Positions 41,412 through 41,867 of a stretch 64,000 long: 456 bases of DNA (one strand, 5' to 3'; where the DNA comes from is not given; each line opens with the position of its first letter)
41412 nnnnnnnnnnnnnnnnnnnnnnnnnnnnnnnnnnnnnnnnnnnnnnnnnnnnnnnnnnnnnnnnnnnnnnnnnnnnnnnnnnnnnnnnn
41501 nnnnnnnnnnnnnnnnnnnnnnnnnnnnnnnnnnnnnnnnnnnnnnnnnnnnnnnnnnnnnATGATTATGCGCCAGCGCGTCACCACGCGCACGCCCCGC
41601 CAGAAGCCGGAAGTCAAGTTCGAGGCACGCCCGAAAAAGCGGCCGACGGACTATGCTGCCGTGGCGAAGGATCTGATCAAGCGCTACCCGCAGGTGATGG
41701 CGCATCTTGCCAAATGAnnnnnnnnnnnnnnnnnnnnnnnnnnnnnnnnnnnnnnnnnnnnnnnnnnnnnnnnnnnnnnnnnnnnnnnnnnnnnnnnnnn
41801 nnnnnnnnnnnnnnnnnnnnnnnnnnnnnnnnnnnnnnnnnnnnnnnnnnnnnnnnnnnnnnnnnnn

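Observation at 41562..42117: Doc (Fic-fold) toxin with a short upstream overlapping putative antitoxin: toxin-antitoxin addiction module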

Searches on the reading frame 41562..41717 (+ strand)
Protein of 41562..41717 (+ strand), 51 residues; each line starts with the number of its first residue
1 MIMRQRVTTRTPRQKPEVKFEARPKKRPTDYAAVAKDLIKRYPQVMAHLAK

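Call 3: search_protein_families(library=pfam, proteins=[window:41562-41717:+], max_evalue=1)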
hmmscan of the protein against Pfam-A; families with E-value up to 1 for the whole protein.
window:41562-41717:+ (51 aa): 0 families

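Call 4: search_protein_families(library=ncbifam, proteins=[window:41562-41717:+], max_evalue=1)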
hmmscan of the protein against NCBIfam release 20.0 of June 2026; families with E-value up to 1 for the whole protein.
window:41562-41717:+ (51 aa): 0 families

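Call 11: find_homologous_proteins(query=window:41562-41714:+, max_evalue=0.01)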
Query seq(51 aa) (51 aa): 1 proteins with E <= 0.01 among 1 candidates.
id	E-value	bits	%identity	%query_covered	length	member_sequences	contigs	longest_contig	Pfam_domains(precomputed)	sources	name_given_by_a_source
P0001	5.4e-25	102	100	100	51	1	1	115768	-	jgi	jgi:hypothetical protein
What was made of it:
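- Tried and rejected: A single-sequence search with the 51-aa protein found only itself (call 11).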

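Call 12: find_encoding_contigs(protein=P0001, flank=10000, max_places=5)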
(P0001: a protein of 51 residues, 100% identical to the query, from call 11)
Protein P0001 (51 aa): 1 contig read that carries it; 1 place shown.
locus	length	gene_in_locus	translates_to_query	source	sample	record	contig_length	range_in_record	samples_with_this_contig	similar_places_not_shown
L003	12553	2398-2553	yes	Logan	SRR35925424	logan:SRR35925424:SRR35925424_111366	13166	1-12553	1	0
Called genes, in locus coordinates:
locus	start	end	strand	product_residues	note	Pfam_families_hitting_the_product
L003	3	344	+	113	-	?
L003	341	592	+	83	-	-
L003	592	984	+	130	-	-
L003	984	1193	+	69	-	-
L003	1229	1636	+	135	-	PF13560:HTH_31 (weak), PF01381:HTH_3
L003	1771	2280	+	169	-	-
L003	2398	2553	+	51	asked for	-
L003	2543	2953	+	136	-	PF02661:Fic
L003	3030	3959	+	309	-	PF01068:DNA_ligase_A_M, PF04679:DNA_ligase_A_C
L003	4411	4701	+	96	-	-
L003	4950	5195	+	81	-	-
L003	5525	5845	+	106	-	-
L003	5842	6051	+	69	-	-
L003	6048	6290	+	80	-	-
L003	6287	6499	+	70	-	-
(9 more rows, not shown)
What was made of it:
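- Checked: Gene callers in two independent datasets call it (calls 11, 12).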

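Call 31: search_dna_similar(query=window:41562-41714:+, collection=phages, mode=protein, max_rows=30, max_evalue=10)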
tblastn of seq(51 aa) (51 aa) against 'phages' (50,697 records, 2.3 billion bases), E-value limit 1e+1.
Records with a match: 1; places in all: 1; records where one place covers at least 80% of the query: 1.
Best place of each record, by identity: <60% 1.
By first word of the organism name: Salmonella 1.
By host as written in the record: Salmonella enterica subsp. enterica serovar Typhi strain BRD948 1.
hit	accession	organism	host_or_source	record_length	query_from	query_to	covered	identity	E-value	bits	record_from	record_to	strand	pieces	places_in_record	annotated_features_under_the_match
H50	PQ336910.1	Salmonella phage CHRF_30001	Salmonella enterica subsp. enterica ...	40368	3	45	84%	30.2%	4e+0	29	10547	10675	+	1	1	hypothetical protein (x2)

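Call 36: search_solved_structures(query=window:41562-41714:+, max_evalue=10, show_alignments=2)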
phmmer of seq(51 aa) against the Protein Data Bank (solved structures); distinct sequences matched with E-value up to 10: 1.
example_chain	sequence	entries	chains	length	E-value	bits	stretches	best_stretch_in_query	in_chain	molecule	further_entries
1xp4_A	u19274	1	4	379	0.74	13.7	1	21-47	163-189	D-alanyl-D-alanine carboxypeptidase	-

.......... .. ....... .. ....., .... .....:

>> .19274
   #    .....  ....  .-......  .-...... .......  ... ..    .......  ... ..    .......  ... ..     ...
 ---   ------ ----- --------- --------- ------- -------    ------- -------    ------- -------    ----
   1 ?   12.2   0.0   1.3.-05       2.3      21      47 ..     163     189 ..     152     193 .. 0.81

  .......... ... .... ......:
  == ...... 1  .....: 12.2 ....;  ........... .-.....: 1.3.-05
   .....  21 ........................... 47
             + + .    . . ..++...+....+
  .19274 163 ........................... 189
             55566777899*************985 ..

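Call 38: find_homologous_proteins(query=A3, max_evalue=10)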
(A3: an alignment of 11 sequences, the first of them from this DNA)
Query A3 (11 sequences) (51 aa, profile of the alignment): 243 proteins with E <= 10 among 508 candidates; the best 120 are listed.
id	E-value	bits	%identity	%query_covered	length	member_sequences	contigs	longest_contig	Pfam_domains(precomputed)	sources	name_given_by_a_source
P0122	2.7e-20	90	73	100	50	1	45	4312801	-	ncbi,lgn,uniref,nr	ncbi:hypothetical protein [Sinorhizobium meliloti]|uniref:Uncharacterized protein n=1 Tax=Rhizobium 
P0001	7.9e-19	85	100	100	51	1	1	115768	-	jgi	jgi:hypothetical protein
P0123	1.0e-18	85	65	100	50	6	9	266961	-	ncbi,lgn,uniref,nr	ncbi:hypothetical protein U8C32_26685 (plasmid) [Sinorhizobium medicae]|uniref:hypothetical protein 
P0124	5.3e-17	79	69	100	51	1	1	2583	-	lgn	-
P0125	6.6e-16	76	66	100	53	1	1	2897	-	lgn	-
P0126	6.9e-16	76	41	90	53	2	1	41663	-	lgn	-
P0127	1.1e-15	75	42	86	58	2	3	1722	-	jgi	jgi:hypothetical protein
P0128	1.7e-15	75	32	73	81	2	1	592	-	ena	-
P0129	2.6e-15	74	36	86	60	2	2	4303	-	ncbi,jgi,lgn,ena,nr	ncbi:MAG TPA: hypothetical protein VE993_05435 [Stellaceae bacterium]|nr:hypothetical protein [Stell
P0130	1.1e-14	72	42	86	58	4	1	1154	-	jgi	jgi:hypothetical protein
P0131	1.3e-14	72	44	80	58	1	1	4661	-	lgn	-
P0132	1.7e-14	71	43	80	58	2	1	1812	-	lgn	-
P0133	1.7e-14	71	39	94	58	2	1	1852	-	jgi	jgi:hypothetical protein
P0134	2.1e-14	71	35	78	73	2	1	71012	-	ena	-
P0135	2.9e-14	71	40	92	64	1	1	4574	-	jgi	jgi:hypothetical protein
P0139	5.1e-14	70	34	98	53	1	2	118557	-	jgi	jgi:hypothetical protein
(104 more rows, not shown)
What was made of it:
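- On Unnamed short Doc-partner family (defined here): The window protein scores 85 bits against the family profile (call 38).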

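Call 42: search_solved_structures(query=A4, max_evalue=10, show_alignments=3)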
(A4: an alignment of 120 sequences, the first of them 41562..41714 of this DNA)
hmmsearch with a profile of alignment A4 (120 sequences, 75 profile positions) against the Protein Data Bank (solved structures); distinct sequences matched with E-value up to 10: 0.

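Call 49: predict_structure(alignment_id=A4)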
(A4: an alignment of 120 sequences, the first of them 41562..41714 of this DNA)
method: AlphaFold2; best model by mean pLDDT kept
length: 51 residues; sequences in the alignment: 120
mean_pLDDT: 74.4   pTM: 0.37
mean pLDDT of the five models: 74.4, 73.3, 73.2, 72.7, 71.5
residues with pLDDT >= 90: 16; 70-90: 12; 50-70: 20; < 50: 3
segments of 3 or more residues with pLDDT < 50: 1-3
pLDDT, mean of each block of 10 residues (from residue 1): 52 59 74 92 93 86
secondary structure, 60 per line:
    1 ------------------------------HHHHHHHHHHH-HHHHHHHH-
elements in order: H31-41 H43-50
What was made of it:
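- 41649..41714 (+): Predicted toxin-binding element: helix 31-41, kink at Pro43, helix 43-50, ending in L-A-K. AF2 pLDDT is 92-93 over residues 31-50 (call 49).
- On Phd/YefM antitoxins (partner of P1 Doc): AF2 shows residues 1-30 without secondary structure (call 49). Helix 31-41, Pro43 and helix 43-50 are predicted with high confidence (call 49).
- Structure: residues 1-30 are disordered, followed by helix 31-41, Pro43 and helix 43-50 (call 49). The helices are predicted with pLDDT above 90 (call 49).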

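Call 51: search_protein_representatives(alignment_id=A4)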
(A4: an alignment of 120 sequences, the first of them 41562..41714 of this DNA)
Query: 120 sequences, 75 profile positions. Proteins with E-value up to 0.001 (for the whole library): 266; up to 1e-10: 116; up to 1e-30: 0. The best 150 are listed.
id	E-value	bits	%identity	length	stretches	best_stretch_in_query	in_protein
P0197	7.8e-26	106.3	-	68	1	9-75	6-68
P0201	2.3e-21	92.0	-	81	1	13-75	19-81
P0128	4.8e-20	87.8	-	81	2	35-75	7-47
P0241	1.0e-19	86.8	-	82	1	16-75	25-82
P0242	1.2e-19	86.5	-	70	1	18-75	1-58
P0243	1.4e-18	83.1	-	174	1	26-75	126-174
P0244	2.1e-18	82.5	-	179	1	26-75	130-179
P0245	2.6e-18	82.2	-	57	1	19-75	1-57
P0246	1.2e-17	80.1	-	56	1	19-75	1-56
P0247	1.7e-17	79.6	-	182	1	32-75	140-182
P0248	1.8e-17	79.5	-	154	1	30-75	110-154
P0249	6.5e-17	77.7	-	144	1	28-75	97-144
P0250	7.7e-17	77.5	-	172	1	37-75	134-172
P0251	1.7e-16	76.4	-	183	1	27-75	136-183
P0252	1.8e-16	76.3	-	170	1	34-75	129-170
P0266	4.2e-15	72.0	-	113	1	43-75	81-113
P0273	1.5e-14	70.2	-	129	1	30-75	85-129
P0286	7.2e-14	68.0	-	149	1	21-75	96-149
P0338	1.5e-11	60.6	-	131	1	32-75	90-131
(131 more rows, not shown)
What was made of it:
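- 243 clusters and 266 representative clusters exist, all unnamed (calls 38, 51).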

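Call 52: search_protein_families(library=pfam, proteins=[P0243, P0244, P0247, P0248, P0249, P0251, P0273, P0266, P0286, P0338], max_evalue=0.1)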
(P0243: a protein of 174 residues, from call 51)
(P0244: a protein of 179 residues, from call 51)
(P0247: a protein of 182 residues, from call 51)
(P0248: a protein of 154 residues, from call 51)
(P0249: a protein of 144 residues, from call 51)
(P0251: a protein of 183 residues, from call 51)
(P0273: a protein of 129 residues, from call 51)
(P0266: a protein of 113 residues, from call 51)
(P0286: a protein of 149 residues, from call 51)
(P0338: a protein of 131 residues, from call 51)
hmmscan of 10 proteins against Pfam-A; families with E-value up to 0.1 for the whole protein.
P0243 (174 aa): 1 family
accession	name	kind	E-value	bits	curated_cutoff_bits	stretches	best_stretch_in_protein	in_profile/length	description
PF00639.27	Rotamase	-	0.082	14.3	21.7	0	22-74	9-62/97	PPIC-type PPIASE domain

P0244 (179 aa): 0 families

P0247 (182 aa): 1 family
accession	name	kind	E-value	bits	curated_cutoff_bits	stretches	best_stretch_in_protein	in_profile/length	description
PF13801.11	Metal_resist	-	0.0067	17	29.2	1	24-90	40-106/125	Heavy-metal resistance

P0248 (154 aa): 0 families

P0249 (144 aa): 3 families
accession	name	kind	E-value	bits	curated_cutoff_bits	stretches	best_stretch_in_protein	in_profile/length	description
PF14384.12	BrnA_antitoxin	-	0.02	15.7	26.1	0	69-101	10-47/68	BrnA antitoxin of type II toxin-antitoxin system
PF12761.13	End3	-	0.031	14.9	25.2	1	27-70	15-57/115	Actin cytoskeleton-regulatory complex protein END3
PF09278.17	MerR-DNA-bind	-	0.067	14.3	25.4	1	7-51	19-61/65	MerR, DNA binding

P0251 (183 aa): 1 family
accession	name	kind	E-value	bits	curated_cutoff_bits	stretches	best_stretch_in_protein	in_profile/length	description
PF07464.16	ApoLp-III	-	0.072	13.7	36.3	0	42-125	54-134/146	Apolipophorin-III precursor (apoLp-III)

P0273 (129 aa): 2 families
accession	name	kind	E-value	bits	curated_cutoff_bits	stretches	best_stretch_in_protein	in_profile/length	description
PF08632.15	Zds_C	-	0.046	13.9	25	0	80-98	21-39/52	Activator of mitotic machinery Cdc14 phosphatase activation C-term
PF00843.22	Arena_nucleocap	-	0.073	12.4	27.2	1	73-125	86-139/334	Arenavirus nucleocapsid N-terminal domain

P0266 (113 aa): 0 families

P0286 (149 aa): 0 families

P0338 (131 aa): 0 families

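Call 69: search_protein_families(library=phrogs, proteins=[window:41562-41717:+], max_evalue=0.001)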
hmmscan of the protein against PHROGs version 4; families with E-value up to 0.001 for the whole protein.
window:41562-41717:+ (51 aa): 0 families

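Call 70: search_protein_families(library=padloc, proteins=[window:41562-41717:+], max_evalue=0.001)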
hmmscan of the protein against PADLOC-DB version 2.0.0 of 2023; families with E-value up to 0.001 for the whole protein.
window:41562-41717:+ (51 aa): 0 families

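Call 87: find_encoding_contigs(protein=P0139, flank=6000, max_places=2)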
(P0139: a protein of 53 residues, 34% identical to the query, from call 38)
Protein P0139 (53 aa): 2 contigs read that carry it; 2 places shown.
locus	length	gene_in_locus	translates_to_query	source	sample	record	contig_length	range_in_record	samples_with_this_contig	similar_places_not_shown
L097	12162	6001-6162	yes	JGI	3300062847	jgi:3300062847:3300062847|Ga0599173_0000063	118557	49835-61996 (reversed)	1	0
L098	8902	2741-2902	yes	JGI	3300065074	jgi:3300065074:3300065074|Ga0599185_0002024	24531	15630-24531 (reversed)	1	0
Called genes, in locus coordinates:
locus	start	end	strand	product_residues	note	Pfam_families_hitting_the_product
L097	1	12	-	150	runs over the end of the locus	-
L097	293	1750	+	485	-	PF00171:Aldedh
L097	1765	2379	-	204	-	PF13489:Methyltransf_23 (faint), PF05175:MTS (weak), PF13847:Methyltransf_31, PF08241:Methyltransf_11, PF08242:Methyltransf_12, PF13649:Methyltransf_25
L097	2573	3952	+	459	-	PF07992:Pyr_redox_2, PF13738:Pyr_redox_3, PF00070:Pyr_redox, PF02852:Pyr_redox_dim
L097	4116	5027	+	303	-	PF12760:Zn_ribbon_IS1595, PF12762:DDE_Tnp_IS1595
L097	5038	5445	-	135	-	-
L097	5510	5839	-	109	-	-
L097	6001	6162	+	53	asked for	-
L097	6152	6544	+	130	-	PF02661:Fic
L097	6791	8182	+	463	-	PF01474:DAHP_synth_2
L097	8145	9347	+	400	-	-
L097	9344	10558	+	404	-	PF13302:Acetyltransf_3, PF00583:Acetyltransf_1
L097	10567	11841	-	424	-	PF13367:PrsW-protease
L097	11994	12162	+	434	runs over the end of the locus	PF07690:MFS_1, PF00083:Sugar_tr, PF07690:MFS_1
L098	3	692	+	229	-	?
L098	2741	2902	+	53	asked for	-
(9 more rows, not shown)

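Call 88: find_encoding_contigs(protein=P0126, flank=6000, max_places=2)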
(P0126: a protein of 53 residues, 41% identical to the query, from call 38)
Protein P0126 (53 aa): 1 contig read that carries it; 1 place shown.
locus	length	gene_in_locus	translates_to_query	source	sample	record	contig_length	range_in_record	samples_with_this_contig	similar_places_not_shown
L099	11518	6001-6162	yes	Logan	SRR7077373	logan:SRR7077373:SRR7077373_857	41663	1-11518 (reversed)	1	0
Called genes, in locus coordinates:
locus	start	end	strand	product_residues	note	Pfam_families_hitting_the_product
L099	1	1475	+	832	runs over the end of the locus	-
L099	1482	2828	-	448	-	PF04932:Wzy_C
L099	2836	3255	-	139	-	-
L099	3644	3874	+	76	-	PF25612:DUF7940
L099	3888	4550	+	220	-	PF00959:Phage_lysozyme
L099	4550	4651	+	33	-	-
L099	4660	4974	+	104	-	-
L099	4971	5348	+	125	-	-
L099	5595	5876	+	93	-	-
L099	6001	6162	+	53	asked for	-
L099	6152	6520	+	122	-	-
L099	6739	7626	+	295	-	PF01068:DNA_ligase_A_M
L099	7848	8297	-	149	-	PF05443:ROS_MUCR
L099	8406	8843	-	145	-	-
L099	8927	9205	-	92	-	-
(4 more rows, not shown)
